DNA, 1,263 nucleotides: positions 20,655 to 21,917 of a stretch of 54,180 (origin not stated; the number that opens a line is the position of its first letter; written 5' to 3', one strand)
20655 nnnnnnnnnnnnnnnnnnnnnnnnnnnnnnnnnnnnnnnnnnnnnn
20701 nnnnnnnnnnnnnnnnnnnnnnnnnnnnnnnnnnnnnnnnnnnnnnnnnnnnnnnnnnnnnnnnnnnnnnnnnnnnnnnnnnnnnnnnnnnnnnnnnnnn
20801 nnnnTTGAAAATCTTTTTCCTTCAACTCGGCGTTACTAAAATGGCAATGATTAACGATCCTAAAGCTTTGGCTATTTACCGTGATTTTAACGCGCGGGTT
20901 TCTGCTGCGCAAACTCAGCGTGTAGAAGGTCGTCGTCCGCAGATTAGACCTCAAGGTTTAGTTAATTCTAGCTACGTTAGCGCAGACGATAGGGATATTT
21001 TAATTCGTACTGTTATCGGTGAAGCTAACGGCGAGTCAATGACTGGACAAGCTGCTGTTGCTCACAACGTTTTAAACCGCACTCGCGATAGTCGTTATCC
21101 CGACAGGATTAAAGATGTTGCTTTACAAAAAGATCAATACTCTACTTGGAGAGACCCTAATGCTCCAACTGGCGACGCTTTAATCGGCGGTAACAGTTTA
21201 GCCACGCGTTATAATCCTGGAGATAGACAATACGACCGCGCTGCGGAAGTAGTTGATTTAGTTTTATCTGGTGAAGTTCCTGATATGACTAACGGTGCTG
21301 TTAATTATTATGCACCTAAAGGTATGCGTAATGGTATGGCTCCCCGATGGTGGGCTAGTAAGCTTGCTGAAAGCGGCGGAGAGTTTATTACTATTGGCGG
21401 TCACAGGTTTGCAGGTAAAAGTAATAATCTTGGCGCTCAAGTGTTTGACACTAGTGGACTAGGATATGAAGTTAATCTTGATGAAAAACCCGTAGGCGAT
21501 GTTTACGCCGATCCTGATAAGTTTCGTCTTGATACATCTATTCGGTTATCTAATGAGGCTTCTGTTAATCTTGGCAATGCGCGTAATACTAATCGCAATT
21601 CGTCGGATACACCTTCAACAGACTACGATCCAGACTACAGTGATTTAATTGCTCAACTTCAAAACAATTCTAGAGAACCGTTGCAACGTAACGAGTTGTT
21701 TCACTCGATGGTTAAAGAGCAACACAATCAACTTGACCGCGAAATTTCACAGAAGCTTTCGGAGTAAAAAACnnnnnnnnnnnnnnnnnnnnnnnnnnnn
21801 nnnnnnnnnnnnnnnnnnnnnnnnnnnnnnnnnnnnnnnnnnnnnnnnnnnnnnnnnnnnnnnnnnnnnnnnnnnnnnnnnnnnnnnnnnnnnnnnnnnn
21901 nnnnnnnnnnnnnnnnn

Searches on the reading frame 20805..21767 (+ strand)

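Call 103: search_protein_families(library=pfam, proteins=[window:20805-21767:+], max_evalue=0.001)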
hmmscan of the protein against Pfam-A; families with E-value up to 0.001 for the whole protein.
window:20805-21767:+ (320 aa): 1 family
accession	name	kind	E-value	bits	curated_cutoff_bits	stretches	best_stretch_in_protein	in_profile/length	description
PF07486.17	Hydrolase_2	-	4.3e-15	56.6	27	1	76-203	1-100/100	Cell Wall Hydrolase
